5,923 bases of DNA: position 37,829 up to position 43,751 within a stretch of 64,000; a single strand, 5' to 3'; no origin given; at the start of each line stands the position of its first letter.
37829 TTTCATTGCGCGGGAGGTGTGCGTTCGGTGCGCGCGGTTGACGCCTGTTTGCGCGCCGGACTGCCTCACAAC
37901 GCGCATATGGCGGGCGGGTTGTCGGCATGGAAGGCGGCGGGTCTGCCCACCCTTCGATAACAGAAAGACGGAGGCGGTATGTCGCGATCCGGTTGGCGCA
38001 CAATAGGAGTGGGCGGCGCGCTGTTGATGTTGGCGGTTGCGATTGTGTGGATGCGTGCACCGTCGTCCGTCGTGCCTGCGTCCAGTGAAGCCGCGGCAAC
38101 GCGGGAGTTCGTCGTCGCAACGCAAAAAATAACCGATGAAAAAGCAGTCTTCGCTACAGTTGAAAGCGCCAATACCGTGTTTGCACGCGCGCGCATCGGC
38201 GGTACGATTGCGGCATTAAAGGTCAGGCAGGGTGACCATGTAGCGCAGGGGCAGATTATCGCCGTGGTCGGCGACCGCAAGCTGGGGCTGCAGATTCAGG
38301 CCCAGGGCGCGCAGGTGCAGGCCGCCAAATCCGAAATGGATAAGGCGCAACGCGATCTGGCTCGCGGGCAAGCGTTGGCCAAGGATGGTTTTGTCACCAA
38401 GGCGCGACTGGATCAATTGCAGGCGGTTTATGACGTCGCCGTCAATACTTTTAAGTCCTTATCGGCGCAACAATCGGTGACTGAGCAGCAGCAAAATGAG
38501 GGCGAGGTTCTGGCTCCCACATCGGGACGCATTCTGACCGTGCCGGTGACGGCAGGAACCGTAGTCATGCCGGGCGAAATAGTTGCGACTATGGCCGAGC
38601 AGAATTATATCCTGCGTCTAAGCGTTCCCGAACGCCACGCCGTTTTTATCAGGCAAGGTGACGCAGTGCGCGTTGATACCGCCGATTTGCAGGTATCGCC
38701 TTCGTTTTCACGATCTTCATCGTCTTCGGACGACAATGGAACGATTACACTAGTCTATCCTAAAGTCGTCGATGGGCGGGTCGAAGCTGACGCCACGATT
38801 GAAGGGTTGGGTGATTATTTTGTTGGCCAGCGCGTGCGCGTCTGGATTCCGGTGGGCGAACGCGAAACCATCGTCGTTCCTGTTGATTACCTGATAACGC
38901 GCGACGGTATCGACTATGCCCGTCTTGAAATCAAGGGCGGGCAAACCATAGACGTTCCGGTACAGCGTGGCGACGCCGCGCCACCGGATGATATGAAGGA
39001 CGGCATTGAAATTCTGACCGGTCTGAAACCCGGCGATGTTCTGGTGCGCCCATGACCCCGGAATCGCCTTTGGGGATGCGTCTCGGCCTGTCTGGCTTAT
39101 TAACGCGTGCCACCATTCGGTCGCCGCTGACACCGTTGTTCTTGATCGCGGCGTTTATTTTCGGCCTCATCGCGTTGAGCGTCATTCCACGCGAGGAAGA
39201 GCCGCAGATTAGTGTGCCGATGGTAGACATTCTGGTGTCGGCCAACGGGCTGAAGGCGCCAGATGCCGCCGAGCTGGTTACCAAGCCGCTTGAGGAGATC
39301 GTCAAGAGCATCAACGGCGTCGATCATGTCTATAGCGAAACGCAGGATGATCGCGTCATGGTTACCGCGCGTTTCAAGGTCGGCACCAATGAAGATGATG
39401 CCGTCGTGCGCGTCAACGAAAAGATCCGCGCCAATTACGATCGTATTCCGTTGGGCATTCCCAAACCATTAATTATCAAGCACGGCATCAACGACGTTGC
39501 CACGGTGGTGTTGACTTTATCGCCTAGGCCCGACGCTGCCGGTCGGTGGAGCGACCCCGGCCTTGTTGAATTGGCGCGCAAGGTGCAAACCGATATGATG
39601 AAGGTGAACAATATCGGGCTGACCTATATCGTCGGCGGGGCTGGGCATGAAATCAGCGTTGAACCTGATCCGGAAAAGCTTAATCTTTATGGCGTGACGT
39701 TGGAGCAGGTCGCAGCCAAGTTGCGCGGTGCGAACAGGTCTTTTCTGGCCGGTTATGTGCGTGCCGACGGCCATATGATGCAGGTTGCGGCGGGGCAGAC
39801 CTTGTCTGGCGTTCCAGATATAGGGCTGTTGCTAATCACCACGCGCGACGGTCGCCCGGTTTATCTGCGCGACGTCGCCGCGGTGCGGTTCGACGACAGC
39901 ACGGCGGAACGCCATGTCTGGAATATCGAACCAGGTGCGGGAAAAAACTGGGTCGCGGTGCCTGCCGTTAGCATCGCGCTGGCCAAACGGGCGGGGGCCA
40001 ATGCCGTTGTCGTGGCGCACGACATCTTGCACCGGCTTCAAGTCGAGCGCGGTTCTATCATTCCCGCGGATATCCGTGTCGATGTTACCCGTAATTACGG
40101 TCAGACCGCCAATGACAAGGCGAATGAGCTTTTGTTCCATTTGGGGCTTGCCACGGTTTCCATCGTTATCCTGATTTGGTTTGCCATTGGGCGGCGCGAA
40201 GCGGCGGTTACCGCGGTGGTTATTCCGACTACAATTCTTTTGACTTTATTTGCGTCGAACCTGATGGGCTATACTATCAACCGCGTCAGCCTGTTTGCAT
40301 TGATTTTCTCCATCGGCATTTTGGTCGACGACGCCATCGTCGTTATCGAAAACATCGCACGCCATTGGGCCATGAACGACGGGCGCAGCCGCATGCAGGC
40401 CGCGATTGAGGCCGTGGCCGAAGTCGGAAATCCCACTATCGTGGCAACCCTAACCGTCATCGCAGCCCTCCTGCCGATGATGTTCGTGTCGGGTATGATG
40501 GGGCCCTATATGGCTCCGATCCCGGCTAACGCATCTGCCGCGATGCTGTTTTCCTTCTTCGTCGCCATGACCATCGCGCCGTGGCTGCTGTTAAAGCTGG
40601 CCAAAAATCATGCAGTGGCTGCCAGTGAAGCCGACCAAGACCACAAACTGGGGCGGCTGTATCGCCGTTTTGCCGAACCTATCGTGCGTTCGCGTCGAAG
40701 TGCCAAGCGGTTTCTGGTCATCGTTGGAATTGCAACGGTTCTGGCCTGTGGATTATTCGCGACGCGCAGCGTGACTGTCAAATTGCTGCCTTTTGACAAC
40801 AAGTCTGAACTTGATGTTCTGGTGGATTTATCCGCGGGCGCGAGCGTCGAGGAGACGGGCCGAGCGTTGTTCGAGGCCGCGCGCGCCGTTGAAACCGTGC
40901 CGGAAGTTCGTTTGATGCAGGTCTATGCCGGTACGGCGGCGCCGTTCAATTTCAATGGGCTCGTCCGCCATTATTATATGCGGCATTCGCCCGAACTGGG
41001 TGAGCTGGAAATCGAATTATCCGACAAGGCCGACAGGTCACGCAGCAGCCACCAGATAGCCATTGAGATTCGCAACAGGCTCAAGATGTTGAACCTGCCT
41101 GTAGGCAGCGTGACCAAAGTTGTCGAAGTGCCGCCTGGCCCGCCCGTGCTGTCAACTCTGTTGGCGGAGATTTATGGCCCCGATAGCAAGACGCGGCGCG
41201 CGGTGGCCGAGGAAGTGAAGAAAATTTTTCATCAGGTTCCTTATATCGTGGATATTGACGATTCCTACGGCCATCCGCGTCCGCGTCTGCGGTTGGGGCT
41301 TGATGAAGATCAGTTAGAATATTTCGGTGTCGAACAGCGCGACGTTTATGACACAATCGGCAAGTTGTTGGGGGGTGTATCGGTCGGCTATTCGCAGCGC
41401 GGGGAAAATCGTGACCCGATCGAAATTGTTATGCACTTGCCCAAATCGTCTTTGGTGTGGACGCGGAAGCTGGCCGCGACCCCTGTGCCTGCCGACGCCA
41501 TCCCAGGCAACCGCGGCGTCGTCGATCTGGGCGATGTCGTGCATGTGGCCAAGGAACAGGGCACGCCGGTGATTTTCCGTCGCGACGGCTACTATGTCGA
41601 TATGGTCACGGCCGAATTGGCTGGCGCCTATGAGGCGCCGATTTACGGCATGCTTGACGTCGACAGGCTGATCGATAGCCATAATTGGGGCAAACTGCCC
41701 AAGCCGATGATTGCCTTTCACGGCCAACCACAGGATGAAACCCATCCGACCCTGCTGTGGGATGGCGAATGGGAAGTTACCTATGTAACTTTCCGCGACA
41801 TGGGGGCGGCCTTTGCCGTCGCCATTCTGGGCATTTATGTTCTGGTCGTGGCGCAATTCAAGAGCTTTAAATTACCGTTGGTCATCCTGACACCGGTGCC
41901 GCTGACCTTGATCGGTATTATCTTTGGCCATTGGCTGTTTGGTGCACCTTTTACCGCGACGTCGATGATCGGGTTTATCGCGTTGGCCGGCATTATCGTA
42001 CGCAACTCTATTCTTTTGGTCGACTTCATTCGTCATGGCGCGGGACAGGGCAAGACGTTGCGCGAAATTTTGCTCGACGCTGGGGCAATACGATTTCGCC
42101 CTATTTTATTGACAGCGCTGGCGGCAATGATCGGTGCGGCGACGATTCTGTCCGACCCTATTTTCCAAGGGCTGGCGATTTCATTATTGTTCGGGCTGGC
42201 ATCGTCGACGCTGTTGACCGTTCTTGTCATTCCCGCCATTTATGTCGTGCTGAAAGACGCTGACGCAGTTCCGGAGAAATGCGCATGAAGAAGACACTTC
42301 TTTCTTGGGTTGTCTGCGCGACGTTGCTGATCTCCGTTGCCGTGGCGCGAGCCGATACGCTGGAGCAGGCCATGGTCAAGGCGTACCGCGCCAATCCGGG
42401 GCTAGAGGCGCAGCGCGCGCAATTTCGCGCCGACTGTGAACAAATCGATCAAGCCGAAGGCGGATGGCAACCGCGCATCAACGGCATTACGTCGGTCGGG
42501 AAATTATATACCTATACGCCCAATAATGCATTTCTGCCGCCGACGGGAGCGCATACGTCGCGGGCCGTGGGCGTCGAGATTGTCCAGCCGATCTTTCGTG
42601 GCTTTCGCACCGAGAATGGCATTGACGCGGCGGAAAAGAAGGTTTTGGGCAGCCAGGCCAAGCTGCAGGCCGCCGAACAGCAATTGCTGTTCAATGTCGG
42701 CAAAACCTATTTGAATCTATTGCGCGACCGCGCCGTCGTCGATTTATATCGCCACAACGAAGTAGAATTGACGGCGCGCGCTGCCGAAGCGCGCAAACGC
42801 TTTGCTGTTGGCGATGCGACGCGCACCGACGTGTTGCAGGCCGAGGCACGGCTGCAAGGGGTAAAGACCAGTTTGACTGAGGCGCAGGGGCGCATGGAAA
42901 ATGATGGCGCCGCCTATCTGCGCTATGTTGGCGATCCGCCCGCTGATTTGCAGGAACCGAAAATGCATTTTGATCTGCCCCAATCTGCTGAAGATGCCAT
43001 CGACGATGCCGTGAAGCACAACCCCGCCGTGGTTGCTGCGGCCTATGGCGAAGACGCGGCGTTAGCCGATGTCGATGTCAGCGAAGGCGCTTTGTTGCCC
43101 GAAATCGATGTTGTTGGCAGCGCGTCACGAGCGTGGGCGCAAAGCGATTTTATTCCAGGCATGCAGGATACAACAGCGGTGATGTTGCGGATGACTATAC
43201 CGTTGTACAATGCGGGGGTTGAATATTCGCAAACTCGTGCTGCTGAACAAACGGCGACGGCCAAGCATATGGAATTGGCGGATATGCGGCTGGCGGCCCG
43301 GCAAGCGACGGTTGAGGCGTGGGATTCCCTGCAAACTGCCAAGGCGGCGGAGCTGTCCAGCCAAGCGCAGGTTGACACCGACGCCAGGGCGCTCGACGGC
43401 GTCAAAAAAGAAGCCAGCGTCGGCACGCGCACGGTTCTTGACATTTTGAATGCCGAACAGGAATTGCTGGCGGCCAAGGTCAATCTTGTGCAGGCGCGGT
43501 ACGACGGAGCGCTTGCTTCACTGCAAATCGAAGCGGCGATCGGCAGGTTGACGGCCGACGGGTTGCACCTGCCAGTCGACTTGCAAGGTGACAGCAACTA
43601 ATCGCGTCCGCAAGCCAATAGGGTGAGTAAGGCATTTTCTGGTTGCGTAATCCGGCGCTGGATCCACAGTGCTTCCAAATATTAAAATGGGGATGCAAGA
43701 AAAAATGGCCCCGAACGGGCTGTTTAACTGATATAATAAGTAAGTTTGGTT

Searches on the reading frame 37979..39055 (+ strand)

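Call 59: search_protein_families(library=pfam, proteins=[window:37979-39055:+], max_evalue=0.00001)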
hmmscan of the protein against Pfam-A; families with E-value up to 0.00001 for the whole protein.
window:37979-39055:+ (358 aa): 4 families
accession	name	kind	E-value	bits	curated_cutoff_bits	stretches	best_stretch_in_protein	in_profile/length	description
PF13533.13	Biotin_lipoyl_2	-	2.1e-11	43.8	29.8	1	71-96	5-30/32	Biotin-lipoyl like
PF13437.12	HlyD_3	-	1.2e-10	42.5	22.2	1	177-234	2-61/106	HlyD family secretion protein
PF16576.10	HlyD_D23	-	1.1e-09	38.4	30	1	66-237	19-172/214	Barrel-sandwich domain of CusB or HlyD membrane-fusion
PF00364.28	Biotin_lipoyl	-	8.6e-07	29.2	22.1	0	76-109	11-48/73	Biotin-requiring enzyme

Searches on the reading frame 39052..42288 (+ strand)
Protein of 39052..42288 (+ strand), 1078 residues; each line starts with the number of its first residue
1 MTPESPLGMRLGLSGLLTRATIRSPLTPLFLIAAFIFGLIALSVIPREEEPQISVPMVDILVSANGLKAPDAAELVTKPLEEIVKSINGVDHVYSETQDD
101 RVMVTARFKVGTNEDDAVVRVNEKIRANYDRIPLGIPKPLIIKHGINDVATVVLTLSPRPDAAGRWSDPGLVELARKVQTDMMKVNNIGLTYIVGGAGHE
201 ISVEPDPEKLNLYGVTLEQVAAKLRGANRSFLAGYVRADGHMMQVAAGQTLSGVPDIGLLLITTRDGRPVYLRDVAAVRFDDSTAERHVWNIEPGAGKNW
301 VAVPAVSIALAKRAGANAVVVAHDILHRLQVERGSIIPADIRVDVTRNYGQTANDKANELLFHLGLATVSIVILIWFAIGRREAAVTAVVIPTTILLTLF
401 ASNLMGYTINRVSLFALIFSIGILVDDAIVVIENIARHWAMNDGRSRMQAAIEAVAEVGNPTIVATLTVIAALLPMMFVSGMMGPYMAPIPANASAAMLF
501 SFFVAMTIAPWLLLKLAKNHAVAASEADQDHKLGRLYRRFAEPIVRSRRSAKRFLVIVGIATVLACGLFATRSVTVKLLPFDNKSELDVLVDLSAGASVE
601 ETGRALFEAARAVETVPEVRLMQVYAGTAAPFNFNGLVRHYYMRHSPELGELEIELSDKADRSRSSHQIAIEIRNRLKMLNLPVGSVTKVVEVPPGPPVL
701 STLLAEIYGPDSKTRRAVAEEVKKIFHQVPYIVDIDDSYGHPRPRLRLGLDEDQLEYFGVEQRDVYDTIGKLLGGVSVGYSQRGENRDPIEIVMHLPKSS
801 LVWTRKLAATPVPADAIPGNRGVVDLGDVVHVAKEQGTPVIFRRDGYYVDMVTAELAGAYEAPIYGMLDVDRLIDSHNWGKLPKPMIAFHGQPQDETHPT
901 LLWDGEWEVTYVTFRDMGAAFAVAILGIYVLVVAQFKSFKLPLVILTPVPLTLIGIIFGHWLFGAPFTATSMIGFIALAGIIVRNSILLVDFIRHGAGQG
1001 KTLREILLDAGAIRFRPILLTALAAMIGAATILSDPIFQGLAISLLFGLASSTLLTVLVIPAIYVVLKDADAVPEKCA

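Call 7: search_protein_families(library=pfam, proteins=[window:39052-42288:+], max_evalue=0.01)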
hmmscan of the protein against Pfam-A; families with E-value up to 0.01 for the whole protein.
window:39052-42288:+ (1078 aa): 3 families
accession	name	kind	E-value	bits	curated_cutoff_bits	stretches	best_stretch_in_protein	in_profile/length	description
PF00873.25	ACR_tran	-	4.4e-138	462.1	28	1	26-1067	11-1020/1021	AcrB/AcrD/AcrF family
PF02355.23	SecD_SecF_C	-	4e-06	26.8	20.5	1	357-509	30-183/189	Protein export membrane protein SecD/SecF, C-terminal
PF03176.21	MMPL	-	0.00012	21.6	20.5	1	337-546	119-328/333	MMPL family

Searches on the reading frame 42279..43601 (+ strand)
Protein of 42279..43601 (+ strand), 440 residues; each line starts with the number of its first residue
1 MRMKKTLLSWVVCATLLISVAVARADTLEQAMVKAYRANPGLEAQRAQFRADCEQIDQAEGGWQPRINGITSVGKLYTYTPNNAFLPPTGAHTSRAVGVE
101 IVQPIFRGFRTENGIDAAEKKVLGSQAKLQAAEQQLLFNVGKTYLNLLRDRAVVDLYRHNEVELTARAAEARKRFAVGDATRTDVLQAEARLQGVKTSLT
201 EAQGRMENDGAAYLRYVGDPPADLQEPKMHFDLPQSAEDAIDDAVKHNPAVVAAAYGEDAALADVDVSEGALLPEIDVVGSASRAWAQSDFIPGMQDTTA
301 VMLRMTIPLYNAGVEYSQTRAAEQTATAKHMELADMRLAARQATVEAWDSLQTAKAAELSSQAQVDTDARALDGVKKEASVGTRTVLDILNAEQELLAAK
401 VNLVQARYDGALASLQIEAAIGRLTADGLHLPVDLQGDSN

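Call 7: search_protein_families(library=pfam, proteins=[window:42279-43601:+], max_evalue=0.01)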
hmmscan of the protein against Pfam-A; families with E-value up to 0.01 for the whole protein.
window:42279-43601:+ (440 aa): 1 family
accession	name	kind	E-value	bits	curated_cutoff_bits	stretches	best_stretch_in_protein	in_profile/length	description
PF02321.23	OEP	-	4.6e-56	190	22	2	28-218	1-187/187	Outer membrane efflux protein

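Call 80: find_encoding_contigs(protein=window:42279-43601:+, flank=10000, max_places=6)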
Protein window:42279-43601:+ (440 aa): no gene with exactly this product is on record in the collection.

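Call 81: list_cluster_members(proteins=[window:42279-43601:+, window:39052-42288:+, window:44265-45245:+, window:59147-60877:+, window:57260-59014:-, window:49110-49811:+, window:33138-34292:-, window:24039-24962:-])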
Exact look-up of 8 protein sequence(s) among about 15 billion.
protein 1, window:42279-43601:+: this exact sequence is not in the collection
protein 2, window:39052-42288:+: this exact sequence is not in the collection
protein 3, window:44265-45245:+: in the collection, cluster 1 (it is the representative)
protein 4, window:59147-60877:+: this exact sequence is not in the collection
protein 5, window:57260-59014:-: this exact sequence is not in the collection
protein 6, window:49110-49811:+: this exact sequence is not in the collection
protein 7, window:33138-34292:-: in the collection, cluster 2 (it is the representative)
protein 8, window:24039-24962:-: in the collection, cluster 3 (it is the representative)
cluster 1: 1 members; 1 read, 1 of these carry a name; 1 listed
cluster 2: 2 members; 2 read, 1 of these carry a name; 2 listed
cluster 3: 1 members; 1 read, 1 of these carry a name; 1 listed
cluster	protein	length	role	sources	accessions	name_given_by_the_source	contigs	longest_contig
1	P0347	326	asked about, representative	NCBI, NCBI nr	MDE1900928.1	MAG: ATP-binding protein [Alphaproteobacteria bacterium] | ATP-binding protein [Alphaproteobacteria bacterium]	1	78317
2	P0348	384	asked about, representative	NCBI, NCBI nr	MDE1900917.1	MAG: bifunctional 2-C-methyl-D-erythritol 4-phosphate ... | bifunctional 2-C-methyl-D-erythritol 4-phosphate ...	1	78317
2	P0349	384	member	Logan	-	-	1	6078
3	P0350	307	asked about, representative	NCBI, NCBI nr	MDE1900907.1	MAG: methionyl-tRNA formyltransferase [Alphaproteobacteria bacterium] | methionyl-tRNA formyltransferase [Alphaproteobacteria bacterium]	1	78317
